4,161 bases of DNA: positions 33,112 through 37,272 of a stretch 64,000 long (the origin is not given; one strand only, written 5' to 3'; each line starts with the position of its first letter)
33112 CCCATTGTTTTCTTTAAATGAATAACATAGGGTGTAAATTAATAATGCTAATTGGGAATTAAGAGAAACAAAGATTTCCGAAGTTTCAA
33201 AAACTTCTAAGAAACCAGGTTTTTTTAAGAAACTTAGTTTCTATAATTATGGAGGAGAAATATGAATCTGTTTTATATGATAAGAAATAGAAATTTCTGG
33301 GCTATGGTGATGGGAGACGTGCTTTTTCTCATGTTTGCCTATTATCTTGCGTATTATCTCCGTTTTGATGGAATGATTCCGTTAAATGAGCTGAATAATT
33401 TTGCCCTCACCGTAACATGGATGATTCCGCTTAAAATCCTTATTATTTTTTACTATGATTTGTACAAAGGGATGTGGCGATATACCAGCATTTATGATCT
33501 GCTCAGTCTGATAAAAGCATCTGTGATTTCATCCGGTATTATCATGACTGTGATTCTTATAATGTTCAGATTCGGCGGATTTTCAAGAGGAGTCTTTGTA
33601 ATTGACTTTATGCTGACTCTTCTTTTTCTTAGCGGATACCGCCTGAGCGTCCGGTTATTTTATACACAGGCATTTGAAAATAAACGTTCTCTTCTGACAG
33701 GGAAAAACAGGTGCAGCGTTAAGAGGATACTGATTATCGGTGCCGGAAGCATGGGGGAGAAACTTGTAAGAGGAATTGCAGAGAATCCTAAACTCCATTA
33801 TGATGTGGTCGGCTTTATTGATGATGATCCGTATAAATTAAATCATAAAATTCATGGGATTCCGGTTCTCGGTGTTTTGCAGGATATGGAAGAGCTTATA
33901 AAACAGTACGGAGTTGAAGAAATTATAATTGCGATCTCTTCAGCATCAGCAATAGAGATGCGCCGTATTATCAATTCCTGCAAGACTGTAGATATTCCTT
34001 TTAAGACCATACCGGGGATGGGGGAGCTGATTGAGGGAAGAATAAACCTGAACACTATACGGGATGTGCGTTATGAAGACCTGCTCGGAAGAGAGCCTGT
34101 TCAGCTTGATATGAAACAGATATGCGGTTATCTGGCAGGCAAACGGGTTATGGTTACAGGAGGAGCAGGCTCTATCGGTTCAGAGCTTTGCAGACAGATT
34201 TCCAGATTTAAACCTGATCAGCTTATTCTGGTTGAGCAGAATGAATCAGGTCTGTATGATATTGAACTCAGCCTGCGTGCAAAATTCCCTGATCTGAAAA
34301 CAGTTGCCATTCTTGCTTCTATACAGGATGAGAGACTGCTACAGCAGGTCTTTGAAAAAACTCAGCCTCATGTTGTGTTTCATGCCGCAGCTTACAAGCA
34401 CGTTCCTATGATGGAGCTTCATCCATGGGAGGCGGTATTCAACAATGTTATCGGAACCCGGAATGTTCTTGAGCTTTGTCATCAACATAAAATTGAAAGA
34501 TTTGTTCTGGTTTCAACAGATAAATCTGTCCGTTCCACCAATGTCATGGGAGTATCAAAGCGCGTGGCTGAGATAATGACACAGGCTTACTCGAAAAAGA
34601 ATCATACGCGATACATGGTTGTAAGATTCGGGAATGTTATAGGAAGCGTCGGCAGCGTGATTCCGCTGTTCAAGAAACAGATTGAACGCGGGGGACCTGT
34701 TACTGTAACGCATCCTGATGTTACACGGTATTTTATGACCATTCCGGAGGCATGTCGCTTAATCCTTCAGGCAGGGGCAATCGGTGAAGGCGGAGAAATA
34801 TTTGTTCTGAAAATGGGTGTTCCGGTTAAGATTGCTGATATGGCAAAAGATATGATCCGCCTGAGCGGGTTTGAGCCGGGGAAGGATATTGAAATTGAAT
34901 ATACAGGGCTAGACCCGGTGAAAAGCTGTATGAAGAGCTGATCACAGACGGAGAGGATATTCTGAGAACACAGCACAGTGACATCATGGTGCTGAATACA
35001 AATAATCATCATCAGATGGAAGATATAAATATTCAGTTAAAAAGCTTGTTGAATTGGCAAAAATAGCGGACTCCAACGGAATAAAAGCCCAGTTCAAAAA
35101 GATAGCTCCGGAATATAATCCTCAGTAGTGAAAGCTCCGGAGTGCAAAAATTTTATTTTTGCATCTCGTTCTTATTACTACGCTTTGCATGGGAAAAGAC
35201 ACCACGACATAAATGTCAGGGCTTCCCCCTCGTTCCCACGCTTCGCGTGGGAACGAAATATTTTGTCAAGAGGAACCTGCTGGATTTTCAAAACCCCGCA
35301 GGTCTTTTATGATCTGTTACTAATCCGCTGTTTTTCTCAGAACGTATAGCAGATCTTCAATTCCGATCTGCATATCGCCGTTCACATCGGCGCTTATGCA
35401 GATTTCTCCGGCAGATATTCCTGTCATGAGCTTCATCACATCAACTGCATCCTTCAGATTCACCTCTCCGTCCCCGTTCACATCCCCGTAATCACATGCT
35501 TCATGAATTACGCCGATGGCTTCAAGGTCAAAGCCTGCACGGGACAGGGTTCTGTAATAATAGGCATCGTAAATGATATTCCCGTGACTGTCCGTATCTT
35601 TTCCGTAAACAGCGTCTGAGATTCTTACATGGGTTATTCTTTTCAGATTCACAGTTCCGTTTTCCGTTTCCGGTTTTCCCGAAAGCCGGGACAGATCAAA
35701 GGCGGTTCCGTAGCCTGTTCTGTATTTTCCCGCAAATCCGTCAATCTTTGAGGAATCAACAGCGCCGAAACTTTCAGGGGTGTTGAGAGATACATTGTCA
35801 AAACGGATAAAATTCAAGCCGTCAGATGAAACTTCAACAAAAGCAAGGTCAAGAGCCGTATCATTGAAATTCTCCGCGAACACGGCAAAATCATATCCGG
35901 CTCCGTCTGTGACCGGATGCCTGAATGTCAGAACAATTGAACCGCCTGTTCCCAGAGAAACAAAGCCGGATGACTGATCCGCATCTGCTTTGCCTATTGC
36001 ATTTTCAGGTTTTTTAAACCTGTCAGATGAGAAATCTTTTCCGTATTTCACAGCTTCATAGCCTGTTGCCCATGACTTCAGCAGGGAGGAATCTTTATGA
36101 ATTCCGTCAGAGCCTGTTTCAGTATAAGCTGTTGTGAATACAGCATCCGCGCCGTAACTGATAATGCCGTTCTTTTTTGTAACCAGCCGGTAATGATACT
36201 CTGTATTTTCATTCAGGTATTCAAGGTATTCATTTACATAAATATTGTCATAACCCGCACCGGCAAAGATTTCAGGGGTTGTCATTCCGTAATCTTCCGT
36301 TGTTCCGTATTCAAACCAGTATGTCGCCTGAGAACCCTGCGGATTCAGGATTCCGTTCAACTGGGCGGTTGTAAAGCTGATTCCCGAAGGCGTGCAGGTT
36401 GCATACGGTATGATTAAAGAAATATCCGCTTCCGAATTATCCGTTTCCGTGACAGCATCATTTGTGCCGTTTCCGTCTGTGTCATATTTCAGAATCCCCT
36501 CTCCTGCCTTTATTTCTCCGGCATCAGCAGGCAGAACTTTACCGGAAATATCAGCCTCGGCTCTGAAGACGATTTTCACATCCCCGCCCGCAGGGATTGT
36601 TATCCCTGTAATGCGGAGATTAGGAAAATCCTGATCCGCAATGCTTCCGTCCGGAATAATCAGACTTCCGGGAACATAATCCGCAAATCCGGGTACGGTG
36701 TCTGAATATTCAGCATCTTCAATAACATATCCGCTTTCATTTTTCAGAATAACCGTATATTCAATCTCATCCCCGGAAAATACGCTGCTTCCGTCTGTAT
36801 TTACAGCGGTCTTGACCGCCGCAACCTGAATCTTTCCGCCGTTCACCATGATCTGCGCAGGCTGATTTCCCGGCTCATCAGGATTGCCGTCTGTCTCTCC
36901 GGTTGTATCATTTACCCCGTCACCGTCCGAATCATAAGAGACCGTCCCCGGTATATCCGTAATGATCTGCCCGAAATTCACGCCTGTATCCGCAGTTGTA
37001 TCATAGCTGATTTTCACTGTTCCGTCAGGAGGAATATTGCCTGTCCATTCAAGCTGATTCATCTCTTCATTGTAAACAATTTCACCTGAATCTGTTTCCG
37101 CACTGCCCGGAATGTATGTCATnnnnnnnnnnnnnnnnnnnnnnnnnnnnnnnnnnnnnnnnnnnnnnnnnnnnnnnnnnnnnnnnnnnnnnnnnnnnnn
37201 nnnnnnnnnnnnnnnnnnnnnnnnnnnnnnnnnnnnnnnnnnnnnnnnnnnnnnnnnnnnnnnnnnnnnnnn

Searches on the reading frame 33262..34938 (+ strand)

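Call 73: search_protein_families(library=pfam, proteins=[window:33262-34938:+], max_evalue=0.00001)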
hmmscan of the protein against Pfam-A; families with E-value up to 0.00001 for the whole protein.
window:33262-34938:+ (559 aa): 8 families
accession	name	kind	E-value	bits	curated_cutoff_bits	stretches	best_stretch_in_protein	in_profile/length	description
PF02719.21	Polysacc_synt_2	-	8.5e-109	363.7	20.2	1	296-551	1-264/293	Polysaccharide biosynthesis protein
PF01370.27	Epimerase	-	1.6e-27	96.9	20.9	1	296-514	1-237/240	NAD dependent epimerase/dehydratase family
PF13727.12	CoA_binding_3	-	1.5e-20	74.4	25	1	71-251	8-175/175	CoA-binding domain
PF16363.11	GDP_Man_Dehyd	-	1.7e-16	61.1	27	1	297-421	1-131/332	GDP-mannose 4,6 dehydratase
PF04321.23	RmlD_sub_bind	-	2.6e-12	46.8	27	1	295-421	2-103/287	RmlD substrate binding domain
PF01073.25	3Beta_HSD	-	3.8e-10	39.7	22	1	297-423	1-120/280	3-beta hydroxysteroid dehydrogenase/isomerase family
PF07993.18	NAD_binding_4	-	4.1e-08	33.1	20.1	0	368-423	88-139/258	Male sterility protein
PF17836.7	PglD_N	-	9.6e-08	32.9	23.4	1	155-228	1-68/78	PglD N-terminal domain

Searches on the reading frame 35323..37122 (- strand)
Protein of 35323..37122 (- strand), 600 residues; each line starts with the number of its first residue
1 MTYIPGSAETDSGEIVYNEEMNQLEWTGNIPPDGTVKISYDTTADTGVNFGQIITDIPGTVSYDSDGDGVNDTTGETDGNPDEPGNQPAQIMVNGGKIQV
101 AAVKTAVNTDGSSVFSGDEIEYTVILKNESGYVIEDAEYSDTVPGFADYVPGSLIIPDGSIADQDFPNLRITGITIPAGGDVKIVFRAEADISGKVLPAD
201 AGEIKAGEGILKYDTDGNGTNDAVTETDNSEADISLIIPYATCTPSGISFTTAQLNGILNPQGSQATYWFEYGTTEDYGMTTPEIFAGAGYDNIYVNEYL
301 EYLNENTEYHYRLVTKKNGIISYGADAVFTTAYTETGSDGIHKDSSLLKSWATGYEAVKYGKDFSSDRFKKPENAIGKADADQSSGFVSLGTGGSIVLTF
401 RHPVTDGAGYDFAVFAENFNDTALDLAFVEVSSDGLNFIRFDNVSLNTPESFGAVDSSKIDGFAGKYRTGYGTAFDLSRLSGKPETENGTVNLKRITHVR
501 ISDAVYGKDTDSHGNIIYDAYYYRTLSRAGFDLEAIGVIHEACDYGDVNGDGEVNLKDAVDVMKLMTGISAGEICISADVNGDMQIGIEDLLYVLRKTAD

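Call 73: search_protein_families(library=pfam, proteins=[window:35323-37122:-], max_evalue=0.00001)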
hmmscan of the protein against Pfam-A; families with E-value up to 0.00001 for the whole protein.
window:35323-37122:- (600 aa): 1 family
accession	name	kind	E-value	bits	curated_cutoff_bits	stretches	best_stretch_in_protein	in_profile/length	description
PF00404.24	Dockerin_1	-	8e-06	26.4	22.9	1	545-594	1-52/57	Dockerin type I domain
